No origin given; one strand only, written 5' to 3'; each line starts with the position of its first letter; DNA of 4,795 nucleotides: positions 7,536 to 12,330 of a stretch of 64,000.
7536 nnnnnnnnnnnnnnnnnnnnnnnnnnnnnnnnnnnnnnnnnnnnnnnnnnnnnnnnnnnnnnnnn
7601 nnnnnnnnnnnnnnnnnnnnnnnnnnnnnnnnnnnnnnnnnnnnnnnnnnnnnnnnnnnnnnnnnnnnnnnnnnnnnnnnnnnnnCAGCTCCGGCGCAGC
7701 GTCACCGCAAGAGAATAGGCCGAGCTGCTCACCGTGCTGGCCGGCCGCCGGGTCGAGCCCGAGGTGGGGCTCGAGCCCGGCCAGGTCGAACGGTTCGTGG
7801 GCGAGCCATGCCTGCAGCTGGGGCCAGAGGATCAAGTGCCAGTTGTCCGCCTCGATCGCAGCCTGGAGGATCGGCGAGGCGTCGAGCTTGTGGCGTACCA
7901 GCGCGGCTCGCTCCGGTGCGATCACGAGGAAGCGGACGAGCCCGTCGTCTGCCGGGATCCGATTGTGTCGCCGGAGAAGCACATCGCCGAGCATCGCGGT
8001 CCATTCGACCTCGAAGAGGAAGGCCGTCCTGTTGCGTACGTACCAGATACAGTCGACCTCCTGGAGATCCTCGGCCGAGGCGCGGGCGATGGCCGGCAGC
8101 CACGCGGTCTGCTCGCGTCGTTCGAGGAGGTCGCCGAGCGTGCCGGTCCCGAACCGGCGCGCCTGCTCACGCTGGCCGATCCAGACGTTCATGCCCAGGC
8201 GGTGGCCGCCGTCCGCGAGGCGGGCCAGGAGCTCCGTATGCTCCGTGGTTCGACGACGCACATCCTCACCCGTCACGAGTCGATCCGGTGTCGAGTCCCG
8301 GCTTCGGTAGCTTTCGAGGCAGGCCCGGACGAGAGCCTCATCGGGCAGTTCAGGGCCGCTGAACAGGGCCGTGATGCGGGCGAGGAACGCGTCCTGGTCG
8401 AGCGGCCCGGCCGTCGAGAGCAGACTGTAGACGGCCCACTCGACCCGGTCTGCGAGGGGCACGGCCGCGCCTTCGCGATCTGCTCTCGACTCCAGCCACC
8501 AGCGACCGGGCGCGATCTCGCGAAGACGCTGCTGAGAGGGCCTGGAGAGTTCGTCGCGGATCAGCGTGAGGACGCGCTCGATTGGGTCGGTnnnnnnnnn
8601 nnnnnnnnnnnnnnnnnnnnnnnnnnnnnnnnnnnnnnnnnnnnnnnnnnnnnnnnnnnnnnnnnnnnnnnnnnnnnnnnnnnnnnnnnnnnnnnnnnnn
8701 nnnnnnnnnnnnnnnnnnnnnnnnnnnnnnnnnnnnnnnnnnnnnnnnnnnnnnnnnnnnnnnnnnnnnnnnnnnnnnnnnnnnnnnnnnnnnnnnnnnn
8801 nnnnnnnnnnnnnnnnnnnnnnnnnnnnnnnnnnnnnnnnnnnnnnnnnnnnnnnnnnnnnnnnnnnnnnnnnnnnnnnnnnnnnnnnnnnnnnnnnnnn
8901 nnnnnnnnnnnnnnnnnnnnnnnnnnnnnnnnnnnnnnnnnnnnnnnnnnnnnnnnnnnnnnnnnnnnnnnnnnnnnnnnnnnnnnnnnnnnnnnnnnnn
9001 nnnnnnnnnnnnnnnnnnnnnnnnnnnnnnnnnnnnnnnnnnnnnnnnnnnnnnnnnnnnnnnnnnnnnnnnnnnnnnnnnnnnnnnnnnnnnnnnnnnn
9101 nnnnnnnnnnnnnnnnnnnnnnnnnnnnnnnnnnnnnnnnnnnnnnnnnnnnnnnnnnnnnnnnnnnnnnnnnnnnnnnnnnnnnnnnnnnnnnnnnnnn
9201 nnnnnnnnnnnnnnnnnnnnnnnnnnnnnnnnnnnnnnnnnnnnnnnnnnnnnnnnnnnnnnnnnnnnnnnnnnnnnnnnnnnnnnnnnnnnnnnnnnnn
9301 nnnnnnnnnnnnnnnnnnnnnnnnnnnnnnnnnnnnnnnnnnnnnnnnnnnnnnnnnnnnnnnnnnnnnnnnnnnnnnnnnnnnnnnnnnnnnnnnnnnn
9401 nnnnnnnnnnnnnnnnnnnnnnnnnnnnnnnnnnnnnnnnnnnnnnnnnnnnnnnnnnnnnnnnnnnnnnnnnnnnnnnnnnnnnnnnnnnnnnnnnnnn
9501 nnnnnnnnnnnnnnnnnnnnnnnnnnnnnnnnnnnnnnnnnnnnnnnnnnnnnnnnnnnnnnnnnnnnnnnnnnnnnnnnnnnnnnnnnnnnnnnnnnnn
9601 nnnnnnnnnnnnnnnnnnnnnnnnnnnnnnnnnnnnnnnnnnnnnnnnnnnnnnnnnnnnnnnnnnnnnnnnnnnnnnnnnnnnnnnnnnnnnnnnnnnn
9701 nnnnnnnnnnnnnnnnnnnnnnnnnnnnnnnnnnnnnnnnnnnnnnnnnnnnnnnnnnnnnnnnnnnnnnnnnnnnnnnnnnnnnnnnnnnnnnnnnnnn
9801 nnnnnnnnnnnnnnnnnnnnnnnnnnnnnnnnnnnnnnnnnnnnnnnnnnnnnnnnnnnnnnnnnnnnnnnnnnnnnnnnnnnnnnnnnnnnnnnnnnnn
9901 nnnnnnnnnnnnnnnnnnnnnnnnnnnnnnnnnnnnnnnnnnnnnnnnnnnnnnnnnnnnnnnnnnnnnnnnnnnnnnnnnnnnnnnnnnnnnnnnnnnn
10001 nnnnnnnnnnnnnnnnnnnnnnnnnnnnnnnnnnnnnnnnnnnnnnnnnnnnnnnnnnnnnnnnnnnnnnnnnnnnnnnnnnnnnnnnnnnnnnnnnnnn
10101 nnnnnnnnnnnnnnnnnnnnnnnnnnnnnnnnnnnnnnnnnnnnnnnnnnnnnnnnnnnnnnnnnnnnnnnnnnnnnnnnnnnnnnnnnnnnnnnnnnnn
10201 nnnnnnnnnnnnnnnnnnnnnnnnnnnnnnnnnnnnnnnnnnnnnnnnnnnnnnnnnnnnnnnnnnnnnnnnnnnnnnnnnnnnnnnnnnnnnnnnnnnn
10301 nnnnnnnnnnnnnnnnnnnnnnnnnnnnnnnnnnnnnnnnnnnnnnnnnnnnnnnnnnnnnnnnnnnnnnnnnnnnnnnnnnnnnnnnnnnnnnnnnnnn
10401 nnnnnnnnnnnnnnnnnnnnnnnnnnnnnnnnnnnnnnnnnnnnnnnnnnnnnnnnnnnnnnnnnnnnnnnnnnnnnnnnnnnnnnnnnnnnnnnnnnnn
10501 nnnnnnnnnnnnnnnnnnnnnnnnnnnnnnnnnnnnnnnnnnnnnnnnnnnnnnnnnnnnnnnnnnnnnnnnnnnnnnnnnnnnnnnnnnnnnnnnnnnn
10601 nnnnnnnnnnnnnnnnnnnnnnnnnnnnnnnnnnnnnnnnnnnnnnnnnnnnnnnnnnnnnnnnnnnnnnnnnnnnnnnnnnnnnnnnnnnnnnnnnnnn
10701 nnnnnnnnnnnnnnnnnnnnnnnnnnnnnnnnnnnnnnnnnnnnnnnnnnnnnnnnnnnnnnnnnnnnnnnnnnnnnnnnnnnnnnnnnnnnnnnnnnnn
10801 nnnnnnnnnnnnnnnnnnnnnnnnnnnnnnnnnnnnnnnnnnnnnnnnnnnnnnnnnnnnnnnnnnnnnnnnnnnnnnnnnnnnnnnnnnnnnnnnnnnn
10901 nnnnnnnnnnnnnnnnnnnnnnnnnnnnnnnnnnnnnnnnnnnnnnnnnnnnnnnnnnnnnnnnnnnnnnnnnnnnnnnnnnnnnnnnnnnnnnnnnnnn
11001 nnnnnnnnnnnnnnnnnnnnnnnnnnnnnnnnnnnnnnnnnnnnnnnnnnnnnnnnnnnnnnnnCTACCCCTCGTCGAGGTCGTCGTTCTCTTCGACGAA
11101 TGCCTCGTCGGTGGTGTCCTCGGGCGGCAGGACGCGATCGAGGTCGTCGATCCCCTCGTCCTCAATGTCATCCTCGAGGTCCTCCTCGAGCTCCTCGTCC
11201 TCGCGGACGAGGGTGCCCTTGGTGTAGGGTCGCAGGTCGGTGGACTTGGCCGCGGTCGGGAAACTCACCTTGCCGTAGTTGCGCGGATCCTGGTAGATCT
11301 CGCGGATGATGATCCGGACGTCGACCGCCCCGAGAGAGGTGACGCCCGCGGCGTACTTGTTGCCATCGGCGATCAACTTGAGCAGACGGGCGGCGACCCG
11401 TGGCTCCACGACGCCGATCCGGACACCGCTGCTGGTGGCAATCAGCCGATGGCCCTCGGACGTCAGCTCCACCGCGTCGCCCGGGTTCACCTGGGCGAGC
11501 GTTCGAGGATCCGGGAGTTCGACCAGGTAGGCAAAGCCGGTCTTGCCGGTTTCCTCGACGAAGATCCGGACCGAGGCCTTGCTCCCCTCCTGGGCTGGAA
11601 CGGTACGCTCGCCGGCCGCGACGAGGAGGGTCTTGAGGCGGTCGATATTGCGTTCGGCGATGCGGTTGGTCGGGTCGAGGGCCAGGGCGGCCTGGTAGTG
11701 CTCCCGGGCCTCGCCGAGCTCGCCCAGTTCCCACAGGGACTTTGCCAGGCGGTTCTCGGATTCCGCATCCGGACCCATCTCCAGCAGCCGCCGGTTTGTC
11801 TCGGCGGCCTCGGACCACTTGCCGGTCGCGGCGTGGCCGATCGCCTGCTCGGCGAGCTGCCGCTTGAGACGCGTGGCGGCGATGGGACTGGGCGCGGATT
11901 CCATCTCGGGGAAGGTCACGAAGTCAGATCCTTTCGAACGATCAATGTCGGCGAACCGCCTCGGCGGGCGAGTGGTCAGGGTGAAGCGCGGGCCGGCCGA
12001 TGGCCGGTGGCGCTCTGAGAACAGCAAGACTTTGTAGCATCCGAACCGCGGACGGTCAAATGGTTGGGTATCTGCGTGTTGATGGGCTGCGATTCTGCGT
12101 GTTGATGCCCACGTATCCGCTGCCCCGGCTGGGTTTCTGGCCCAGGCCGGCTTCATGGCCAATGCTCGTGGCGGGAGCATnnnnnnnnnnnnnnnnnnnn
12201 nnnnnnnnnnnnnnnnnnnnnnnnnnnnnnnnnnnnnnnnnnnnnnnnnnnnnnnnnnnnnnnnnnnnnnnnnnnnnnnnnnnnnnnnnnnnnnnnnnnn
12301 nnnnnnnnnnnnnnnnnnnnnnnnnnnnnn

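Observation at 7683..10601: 972-aa orphan protein: apparently dead Zn-ribbon methylase module fused to a PD-(D/E)xK-like C-terminus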

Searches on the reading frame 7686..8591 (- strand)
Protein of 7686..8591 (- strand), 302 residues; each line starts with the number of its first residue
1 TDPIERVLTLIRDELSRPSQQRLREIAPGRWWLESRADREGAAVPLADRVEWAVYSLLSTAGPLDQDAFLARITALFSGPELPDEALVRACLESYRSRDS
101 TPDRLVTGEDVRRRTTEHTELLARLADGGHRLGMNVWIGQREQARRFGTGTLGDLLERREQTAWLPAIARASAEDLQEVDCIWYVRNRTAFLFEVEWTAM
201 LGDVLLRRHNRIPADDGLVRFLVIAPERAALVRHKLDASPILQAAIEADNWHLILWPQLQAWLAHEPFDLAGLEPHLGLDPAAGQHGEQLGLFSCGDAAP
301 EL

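Call 57: predict_structure(alignment_id=A4)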
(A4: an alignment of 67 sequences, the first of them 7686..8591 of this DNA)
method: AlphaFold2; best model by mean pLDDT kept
length: 302 residues; sequences in the alignment: 67
mean_pLDDT: 88.9   pTM: 0.83
mean pLDDT of the five models: 88.9, 87.6, 87.4, 86.9, 86.8
residues with pLDDT >= 90: 194; 70-90: 85; 50-70: 23; < 50: 0
segments of 3 or more residues with pLDDT < 50: none
pLDDT, mean of each block of 10 residues (from residue 1): 81 77 80 82 91 93 91 95 95 88 73 92 98 97 97 97 87 94 93 96 92 92 95 95 93 97 95 95 68 54 58
secondary structure, 60 per line:
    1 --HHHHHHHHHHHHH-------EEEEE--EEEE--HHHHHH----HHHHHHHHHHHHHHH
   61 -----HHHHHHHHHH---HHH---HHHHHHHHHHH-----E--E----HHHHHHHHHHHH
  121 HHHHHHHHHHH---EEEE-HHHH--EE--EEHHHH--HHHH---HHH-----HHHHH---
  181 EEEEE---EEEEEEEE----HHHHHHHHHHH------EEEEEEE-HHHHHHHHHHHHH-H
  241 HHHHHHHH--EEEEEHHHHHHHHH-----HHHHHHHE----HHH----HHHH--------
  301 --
elements in order: H3-15 E23-27 E30-33 H36-41 H46-60 H66-75 H85-95 H109-131 E135-138 H140-143 H152-155 H158-161 H173-177 E181-185 E189-196 H201-211 E218-224 H226-238 H240-248 E251-255 H256-264 H270-276 H289-292

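Call 59: fold_search(model_id=the predicted structure, library=pdb)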
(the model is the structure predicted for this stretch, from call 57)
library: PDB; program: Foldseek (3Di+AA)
matches with E <= 10: 308; with E <= 0.001: 0
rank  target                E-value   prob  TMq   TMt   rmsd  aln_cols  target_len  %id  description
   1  2ph7_A                3.6e-02  0.47  0.22  0.28  13.2       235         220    9  Crystal structure of AF2093 from Archaeoglobus fulgidus (released 2007-05-08)
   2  1fok_A                1.1e-01  0.18  0.19  0.12  17.7       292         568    8  STRUCTURE OF RESTRICTION ENDONUCLEASE FOKI BOUND TO DNA (released 1997-12-03)
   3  8gh6_A                1.5e-01  0.12  0.19  0.08  23.0       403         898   10  Bombyx mori R2 retrotransposon initiating target-primed reverse transcription (released 2023-04-05)
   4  6xl1_A                1.6e-01  0.47  0.26  0.22   9.6       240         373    8  crystal structure of cA4-activated Card1(D294N) (released 2020-12-30)
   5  8har_A                3.2e-01  0.10  0.18  0.15  21.1       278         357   14  SAH-bound C-Methyltransferase Fur6 from Streptomyces sp. KO-3988 (released 2023-11-01)
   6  9ykj_A                3.4e-01  0.13  0.16  0.08  15.6       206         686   13  Hna Dimer (released 2025-12-10)
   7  9dou_A                3.6e-01  0.12  0.23  0.09  14.8       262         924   11  Taeniopygia guttata R2 retrotransposon (R2Tg) initiating target-primed reverse transcription (released 2025-05-21)
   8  1iuy_MODEL_1_A        4.3e-01  0.75  0.19  0.54   9.8        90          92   13  Solution structure of the cullin-3 homologue (released 2003-10-07)
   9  8rdn_D                4.5e-01  0.06  0.15  0.14  16.5       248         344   16  Holomycin methyltransferase DtpM with SAH and XRD-271 (released 2024-10-16)
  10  9nl3_A                4.8e-01  0.13  0.23  0.08  15.4       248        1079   10  Structure of R2 retrotransposon protein from Taeniopygia guttata initiating target-primed reverse transcription (released 2025-06-18)
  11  9hjo_D                5.1e-01  0.09  0.17  0.24  13.7       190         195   14  FANCM-FAAP24-dsDNA complex (released 2025-06-11)
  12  7phe_A                5.1e-01  0.06  0.15  0.14  18.1       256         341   15  Chimeric carminomycin-4-O-methyltransferase (DnrK) with regions from 10-hydroxylase RdmB and 10-decarboxylase TamK (released 2022-09-07)
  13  9qo1_I                6.0e-01  0.44  0.18  0.11  16.0       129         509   13  Activated 9-subunit COP9 signalosome and neddylated SCF (SKP1-SKP2-CKS1) complex structure (released 2026-02-11)
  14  4bxo_B                7.6e-01  0.18  0.21  0.29   7.5       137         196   17  Architecture and DNA recognition elements of the Fanconi anemia FANCM- FAAP24 complex (released 2013-08-28)
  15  3meb_A                7.6e-01  0.07  0.22  0.17  17.9       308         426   12  Structure of cytoplasmic aspartate aminotransferase from giardia lamblia (released 2010-04-21)
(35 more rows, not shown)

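Call 68: search_solved_structures(query=A4, max_evalue=0.1)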
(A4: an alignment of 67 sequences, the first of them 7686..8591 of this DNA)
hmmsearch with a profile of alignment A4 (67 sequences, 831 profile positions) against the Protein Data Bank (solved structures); distinct sequences matched with E-value up to 0.1: 16.
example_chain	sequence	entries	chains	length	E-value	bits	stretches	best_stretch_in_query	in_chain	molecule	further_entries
1eg2_A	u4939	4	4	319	1.7e-12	49.4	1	23-88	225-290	MODIFICATION METHYLASE RSRI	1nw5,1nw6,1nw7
1nw8_A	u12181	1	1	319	2.5e-12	48.9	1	23-88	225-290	MODIFICATION METHYLASE RSRI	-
2zie_A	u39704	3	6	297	6.7e-11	44.1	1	22-79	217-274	Putative modification methylase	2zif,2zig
1g60_A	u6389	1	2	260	1.2e-08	36.7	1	21-84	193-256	Adenine-specific Methyltransferase MboIIA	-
2i13_A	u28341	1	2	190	3.5e-07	31.9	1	118-165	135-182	Aart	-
1boo_A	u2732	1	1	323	2.2e-06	29.2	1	23-90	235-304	PROTEIN (N-4 CYTOSINE-SPECIFIC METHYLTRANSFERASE PVU II)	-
8urk_A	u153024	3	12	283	2.9e-06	28.8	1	24-79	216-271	Methyltransferase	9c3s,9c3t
6pbd_A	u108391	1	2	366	4.3e-06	28.2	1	24-71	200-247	Modification methylase CcrMI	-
9c3u_A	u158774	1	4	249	6.8e-06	27.6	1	24-74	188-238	Methyltransferase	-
8s9n_A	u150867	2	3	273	1.2e-05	26.8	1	20-70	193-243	DNA cytosine-N4 methyltransferase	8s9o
8s9m_A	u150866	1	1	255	1.4e-05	26.5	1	20-70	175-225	DNA cytosine-N4 methyltransferase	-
1mey_C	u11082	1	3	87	0.0017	19.6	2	118-165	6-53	CONSENSUS ZINC FINGER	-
8vyd_A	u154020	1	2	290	0.0035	18.6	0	15-80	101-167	SAM-dependent methyltransferase, UPF0020 family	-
5hek_A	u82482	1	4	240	0.029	15.6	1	24-70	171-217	Adenine specific DNA methyltransferase (DpnA)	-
5hfj_A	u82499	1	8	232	0.031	15.5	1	24-70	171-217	Adenine specific DNA methyltransferase (DpnA)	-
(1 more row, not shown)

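Call 70: fold_search(model_id=the predicted structure, library=viral)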
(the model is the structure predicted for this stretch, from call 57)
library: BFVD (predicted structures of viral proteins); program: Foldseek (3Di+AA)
matches with E <= 10: 272; with E <= 0.001: 0
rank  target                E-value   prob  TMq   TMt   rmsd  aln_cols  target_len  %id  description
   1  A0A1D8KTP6            2.4e-02  0.51  0.23  0.32   8.9       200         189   13  Restriction endonuclease [Synechococcus phage S-CAM7]
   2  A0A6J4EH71            2.7e-02  0.89  0.27  0.32  12.0       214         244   15  (no name in the UniProt tables at hand)
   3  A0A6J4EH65            5.1e-02  0.54  0.24  0.34  19.0       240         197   10  (no name in the UniProt tables at hand)
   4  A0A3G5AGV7            5.7e-02  0.35  0.22  0.17  12.5       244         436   12  ERCC4 domain-containing protein EP364R [Sylvanvirus sp.]
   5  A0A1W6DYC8            6.8e-02  0.38  0.16  0.24  16.1       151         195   14  Uncharacterized protein [Aeromonas phage phiA8-29]
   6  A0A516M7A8            7.7e-02  0.66  0.28  0.43   7.2       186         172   11  (no name in the UniProt tables at hand)
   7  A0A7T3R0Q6            9.7e-02  0.13  0.18  0.07  21.0       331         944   10  RNA-dependent RNA polymerase (Fragment) [Soybean thrips bunya-like virus 2]
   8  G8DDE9                1.2e-01  0.44  0.19  0.28   6.1       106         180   10  (no name in the UniProt tables at hand)
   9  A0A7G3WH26            1.5e-01  0.44  0.26  0.42  10.3       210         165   15  Putative endodeoxyribonuclease I [Arthronema virus TR020]
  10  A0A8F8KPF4            1.5e-01  0.11  0.17  0.14  21.3       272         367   15  Replication factor C clamp loader [Clandestinovirus]
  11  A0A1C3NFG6            1.6e-01  0.72  0.24  0.26   7.0       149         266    9  (no name in the UniProt tables at hand)
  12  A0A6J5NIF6            1.6e-01  0.18  0.17  0.29  12.9       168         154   14  VRR-NUC domain containing protein [uncultured Caudovirales phage]
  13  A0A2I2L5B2            1.7e-01  0.12  0.20  0.21  18.8       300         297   12  Endonuclease-like protein [Orpheovirus IHUMI-LCC2]
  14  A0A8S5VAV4            2.5e-01  0.33  0.17  0.24   5.3        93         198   13  DNA repair protein [Siphoviridae sp. ct0vA12]
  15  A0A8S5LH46            2.5e-01  0.08  0.19  0.08  24.1       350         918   14  Metallo-peptidase family M12 (Fragment) [Siphoviridae sp. ct5tj9]
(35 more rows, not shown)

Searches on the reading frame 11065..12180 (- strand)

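Call 12: search_protein_families(library=pfam, proteins=[window:11065-12180:-], max_evalue=0.001)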
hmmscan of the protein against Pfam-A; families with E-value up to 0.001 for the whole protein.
window:11065-12180:- (371 aa): 5 families
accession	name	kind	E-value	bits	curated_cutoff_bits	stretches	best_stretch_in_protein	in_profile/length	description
PF07719.23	TPR_2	-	4.7e-08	33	27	1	143-172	5-34/34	Tetratricopeptide repeat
PF13432.12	TPR_16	-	1.7e-07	32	32.7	1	112-172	3-64/65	Tetratricopeptide repeat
PF00515.34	TPR_1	-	6e-06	26.3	27.8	1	139-172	1-34/34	Tetratricopeptide repeat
PF13428.12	TPR_14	-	1.7e-05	25.5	23.5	1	144-175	6-37/44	Tetratricopeptide repeat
PF13414.12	TPR_11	-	6.1e-05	23.1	26.8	1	150-172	5-27/42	TPR repeat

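Call 65: search_protein_families(library=ncbifam, proteins=[window:11065-12180:-], max_evalue=0.01)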
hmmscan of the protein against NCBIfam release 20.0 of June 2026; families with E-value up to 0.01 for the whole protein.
window:11065-12180:- (371 aa): 0 families
